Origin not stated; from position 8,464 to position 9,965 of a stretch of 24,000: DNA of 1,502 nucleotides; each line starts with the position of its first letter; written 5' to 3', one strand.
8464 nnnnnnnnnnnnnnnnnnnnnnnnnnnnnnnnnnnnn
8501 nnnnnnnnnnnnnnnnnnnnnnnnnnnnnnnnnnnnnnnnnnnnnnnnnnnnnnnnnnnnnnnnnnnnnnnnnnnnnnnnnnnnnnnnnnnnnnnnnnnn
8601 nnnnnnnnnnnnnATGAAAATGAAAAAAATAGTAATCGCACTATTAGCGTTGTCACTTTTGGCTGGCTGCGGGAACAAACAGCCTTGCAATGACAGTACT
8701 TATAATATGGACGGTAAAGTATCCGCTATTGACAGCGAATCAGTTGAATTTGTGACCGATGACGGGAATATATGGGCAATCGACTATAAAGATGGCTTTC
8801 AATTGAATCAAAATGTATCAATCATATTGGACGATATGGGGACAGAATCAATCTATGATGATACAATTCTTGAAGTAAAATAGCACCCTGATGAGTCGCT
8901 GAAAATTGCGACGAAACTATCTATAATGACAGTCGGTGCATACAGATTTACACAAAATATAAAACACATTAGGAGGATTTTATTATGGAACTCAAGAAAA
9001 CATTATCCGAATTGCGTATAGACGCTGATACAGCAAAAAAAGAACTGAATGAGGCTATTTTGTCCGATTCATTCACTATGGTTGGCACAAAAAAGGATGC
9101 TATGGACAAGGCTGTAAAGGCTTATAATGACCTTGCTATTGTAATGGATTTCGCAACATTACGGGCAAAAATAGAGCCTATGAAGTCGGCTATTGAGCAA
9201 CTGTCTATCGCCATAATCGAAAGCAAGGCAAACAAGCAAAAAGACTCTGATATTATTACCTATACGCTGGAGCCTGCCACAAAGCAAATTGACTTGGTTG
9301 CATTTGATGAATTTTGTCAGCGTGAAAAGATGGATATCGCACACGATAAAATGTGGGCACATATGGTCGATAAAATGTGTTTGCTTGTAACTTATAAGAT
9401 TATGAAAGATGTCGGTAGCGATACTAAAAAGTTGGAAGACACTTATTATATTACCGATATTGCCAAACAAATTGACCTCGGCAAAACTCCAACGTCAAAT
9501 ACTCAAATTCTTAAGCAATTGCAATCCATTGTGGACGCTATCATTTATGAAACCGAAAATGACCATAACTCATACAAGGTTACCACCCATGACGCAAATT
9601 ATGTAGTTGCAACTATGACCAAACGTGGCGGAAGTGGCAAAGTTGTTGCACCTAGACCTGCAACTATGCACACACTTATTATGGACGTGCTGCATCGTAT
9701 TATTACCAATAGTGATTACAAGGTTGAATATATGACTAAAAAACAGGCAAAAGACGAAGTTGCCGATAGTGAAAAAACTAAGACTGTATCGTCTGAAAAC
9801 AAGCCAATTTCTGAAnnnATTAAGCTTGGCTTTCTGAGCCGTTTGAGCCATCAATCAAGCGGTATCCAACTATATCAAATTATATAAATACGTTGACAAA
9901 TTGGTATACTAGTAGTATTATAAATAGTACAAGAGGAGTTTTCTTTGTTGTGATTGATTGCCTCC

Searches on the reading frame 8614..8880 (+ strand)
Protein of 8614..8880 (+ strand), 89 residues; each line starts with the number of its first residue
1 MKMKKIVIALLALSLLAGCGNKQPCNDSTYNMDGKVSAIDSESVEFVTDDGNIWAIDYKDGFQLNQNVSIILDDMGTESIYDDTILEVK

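Call 14: search_protein_families(library=pfam, proteins=[window:8614-8880:+], max_evalue=0.01)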
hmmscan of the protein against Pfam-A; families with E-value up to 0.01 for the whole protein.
window:8614-8880:+ (89 aa): 2 families
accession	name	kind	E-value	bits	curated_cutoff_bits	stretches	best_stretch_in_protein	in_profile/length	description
PF13627.12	LptM_cons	-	0.00092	19.4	27.3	1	7-22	2-17/23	LPS-assembly lipoprotein LptM, conserved region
PF08139.17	LPAM_1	-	0.0043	17.9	20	1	3-19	1-17/18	Prokaryotic membrane lipoprotein lipid attachment site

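Call 15: search_protein_families(library=phrogs, proteins=[window:8614-8880:+], max_evalue=0.001)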
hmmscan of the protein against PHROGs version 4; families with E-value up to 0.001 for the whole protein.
window:8614-8880:+ (89 aa): 1 family
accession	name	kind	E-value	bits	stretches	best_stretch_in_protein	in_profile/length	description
phrog_15073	-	unknown function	5.9e-05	24.2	1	7-33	11-37/64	-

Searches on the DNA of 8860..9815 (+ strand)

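Call 10: search_rna_families(source=window, start=8860, end=9000, threshold=evalue, max_evalue=10, show_alignments=3)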
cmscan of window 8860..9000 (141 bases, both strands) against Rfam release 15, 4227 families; matches with E-value up to 10: 4.
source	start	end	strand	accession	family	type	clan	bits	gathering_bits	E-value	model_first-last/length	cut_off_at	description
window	8860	8922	+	RF00008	Hammerhead_3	Gene; ribozyme;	CL00010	24.1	48.5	0.0024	12-54/54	5'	Hammerhead ribozyme (type III)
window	8865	8939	+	RF03152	RAGATH-1-hammerhead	Gene; ribozyme;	-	19.4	56.3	0.28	1-77/77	no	RAGATH-1 hammerhead ribozyme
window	8928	8987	+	RF02934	caiA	Gene; sRNA;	-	15.4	55.5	2.3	1-78/78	no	caiA RNA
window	8977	8991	+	RF01379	CRISPR-DR66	Gene; CRISPR;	CL00014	14.4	45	4.2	1-37/37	no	CRISPR RNA direct repeat element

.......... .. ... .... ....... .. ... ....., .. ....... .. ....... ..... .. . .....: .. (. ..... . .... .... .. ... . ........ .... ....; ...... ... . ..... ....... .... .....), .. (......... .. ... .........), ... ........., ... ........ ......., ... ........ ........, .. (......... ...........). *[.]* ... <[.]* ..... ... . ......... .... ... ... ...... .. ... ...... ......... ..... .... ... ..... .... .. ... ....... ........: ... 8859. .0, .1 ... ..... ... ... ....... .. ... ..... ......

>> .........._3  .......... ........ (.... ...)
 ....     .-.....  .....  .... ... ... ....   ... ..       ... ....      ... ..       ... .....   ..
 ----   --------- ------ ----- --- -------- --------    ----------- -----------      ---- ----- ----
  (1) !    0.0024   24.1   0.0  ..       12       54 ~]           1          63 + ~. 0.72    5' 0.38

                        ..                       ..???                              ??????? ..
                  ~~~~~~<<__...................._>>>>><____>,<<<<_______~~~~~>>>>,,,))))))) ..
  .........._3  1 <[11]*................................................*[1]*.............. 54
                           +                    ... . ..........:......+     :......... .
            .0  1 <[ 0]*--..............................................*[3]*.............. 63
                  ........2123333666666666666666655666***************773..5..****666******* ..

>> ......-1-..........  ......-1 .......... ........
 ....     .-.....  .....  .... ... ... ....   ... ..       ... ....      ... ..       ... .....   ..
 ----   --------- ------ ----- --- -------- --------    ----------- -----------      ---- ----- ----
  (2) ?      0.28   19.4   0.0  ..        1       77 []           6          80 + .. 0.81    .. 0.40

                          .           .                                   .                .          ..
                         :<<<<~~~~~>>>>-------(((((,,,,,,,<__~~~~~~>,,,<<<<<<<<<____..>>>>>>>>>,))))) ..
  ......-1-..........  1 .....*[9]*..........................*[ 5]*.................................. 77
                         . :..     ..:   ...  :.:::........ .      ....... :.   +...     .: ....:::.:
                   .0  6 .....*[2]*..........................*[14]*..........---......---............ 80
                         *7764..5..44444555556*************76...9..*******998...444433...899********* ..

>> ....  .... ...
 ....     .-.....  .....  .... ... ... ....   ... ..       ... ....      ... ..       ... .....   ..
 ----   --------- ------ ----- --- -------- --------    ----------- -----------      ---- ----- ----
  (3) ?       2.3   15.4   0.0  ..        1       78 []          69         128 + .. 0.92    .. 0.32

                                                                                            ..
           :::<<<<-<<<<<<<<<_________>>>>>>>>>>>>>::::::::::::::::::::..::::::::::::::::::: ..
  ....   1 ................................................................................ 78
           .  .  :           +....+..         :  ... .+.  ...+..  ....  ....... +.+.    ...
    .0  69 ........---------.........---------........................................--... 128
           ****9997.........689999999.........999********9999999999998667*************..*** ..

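Call 53: search_rna_families(sources=[L021, L022, L023, L026, L027, L030, L031, L032, L036, L038], threshold=evalue, max_evalue=0.5, show_alignments=0)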
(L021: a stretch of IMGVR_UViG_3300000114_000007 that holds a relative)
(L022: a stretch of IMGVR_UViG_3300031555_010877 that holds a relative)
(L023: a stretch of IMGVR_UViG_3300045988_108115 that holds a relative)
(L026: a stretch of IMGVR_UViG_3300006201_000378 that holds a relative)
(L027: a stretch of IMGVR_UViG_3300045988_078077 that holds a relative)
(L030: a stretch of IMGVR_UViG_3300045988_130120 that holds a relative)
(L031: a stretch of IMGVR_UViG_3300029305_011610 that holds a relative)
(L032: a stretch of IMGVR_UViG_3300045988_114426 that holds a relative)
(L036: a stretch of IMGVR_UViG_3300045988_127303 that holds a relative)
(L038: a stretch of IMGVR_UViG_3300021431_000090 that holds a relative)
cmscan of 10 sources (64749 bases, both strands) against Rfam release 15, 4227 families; matches with E-value up to 0.5: 22.
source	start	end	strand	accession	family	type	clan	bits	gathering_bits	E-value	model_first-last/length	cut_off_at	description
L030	2769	2901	+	RF03153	RAGATH-4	Gene; sRNA;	-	105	104.4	1.4e-22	1-131/131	no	RAGATH-4 RNA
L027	2515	2587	+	RF03047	RAGATH-16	Gene; sRNA;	-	91.6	65.6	8e-17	1-72/72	no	RAGATH-16 RNA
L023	2520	2592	+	RF03047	RAGATH-16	Gene; sRNA;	-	89.8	65.6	2.3e-16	1-72/72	no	RAGATH-16 RNA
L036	1013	1084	+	RF03047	RAGATH-16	Gene; sRNA;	-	76.9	65.6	3.5e-13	1-72/72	no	RAGATH-16 RNA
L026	2566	2637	+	RF03047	RAGATH-16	Gene; sRNA;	-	75.1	65.6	9.7e-13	1-72/72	no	RAGATH-16 RNA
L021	2548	2619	+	RF03047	RAGATH-16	Gene; sRNA;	-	72.2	65.6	4.8e-12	1-72/72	no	RAGATH-16 RNA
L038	172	242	+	RF03047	RAGATH-16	Gene; sRNA;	-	67.1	65.6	9.2e-11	1-72/72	no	RAGATH-16 RNA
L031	4021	4088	+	RF03160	twister-P1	Gene; ribozyme;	CL00120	61.4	67.2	2e-11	1-68/68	no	type-P1 twister ribozyme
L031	4647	4718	+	RF03160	twister-P1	Gene; ribozyme;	CL00120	55.9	67.2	7.6e-10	1-68/68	no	type-P1 twister ribozyme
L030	2506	2578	+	RF03047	RAGATH-16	Gene; sRNA;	-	52.2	65.6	4.3e-07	1-72/72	no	RAGATH-16 RNA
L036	5798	5916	+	RF00005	tRNA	Gene; tRNA;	CL00001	49.8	29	1.1e-07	1-71/71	no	tRNA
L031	3771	3832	+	RF03160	twister-P1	Gene; ribozyme;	CL00120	49.4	67.2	5.5e-08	1-68/68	no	type-P1 twister ribozyme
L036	6013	6129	+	RF00005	tRNA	Gene; tRNA;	CL00001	48.6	29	2.5e-07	1-71/71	no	tRNA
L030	6059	6147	+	RF03104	RAGATH-36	Gene; sRNA;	-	41.9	70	4.3e-05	1-128/128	no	RAGATH-36 RNA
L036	6255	6377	+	RF00005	tRNA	Gene; tRNA;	CL00001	38.6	29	0.00014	1-71/71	no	tRNA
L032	2265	2330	+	RF02682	HDV-F-prausnitzii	Gene; ribozyme;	-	32.5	44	0.035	1-74/74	no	HDV ribozyme from F. prausnitzii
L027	3736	3776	+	RF00008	Hammerhead_3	Gene; ribozyme;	CL00010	30.3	48.5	0.019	7-48/54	no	Hammerhead ribozyme (type III)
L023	3739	3823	+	RF02275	Hammerhead_HH9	Gene; ribozyme;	CL00010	29.4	52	0.0027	1-77/77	no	Hammerhead ribozyme HH9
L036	6097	6168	+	RF02553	YrlA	Gene; sRNA;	-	28.6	69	0.048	23-87/114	no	Y RNA-like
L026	3792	3855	+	RF00642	mir-23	Gene; miRNA;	-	26.3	52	0.26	1-73/73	no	mir-23 microRNA precursor family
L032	2254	2329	+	RF00622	CPEB3_ribozyme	Gene; ribozyme;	-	22.5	35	0.18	1-78/78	no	Mammalian CPEB3 ribozyme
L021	2207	2485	-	RF02763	IsrM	Gene; sRNA;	-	22.2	376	0.039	1-329/329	no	IsrM sRNA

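Call 81: search_rna_families(sources=[L047, L017, L048, L044, L006, L020], threshold=evalue, max_evalue=1, show_alignments=0)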
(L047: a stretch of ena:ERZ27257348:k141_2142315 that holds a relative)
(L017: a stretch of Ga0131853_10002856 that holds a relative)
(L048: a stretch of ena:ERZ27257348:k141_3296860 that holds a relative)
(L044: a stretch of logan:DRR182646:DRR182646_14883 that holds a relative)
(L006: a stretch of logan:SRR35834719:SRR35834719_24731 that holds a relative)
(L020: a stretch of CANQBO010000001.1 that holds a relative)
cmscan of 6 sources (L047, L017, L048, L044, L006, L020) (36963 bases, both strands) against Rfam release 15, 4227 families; matches with E-value up to 1: 10.
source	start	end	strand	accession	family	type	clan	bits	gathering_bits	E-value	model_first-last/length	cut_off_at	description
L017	9043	9115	-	RF00005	tRNA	Gene; tRNA;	CL00001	69.3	29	2.9e-13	1-71/71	no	tRNA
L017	8918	8989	-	RF00005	tRNA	Gene; tRNA;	CL00001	68.3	29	5.4e-13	1-71/71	no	tRNA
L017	9312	9384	-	RF00005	tRNA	Gene; tRNA;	CL00001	68.2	29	5.5e-13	1-71/71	no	tRNA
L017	9176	9249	-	RF00005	tRNA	Gene; tRNA;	CL00001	64.1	29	7.6e-12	1-71/71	no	tRNA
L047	445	515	+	RF03047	RAGATH-16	Gene; sRNA;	-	60.6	65.6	2.1e-09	1-72/72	no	RAGATH-16 RNA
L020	212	292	-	RF00023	tmRNA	Gene;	CL00001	55.7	47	2.2e-19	1-374/374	no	transfer-messenger RNA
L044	3644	3727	+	RF00005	tRNA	Gene; tRNA;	CL00001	52.3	29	1.3e-08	1-71/71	no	tRNA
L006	1452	1526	+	RF03047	RAGATH-16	Gene; sRNA;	-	47.9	65.6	2.9e-06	1-72/72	no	RAGATH-16 RNA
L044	667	725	+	RF03160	twister-P1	Gene; ribozyme;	CL00120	47.5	67.2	1.1e-07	1-68/68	no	type-P1 twister ribozyme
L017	1955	2028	-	RF02351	psRNA14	Gene; sRNA;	-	29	60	0.52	1-84/84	no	Proteobacteria sRNA psRNA14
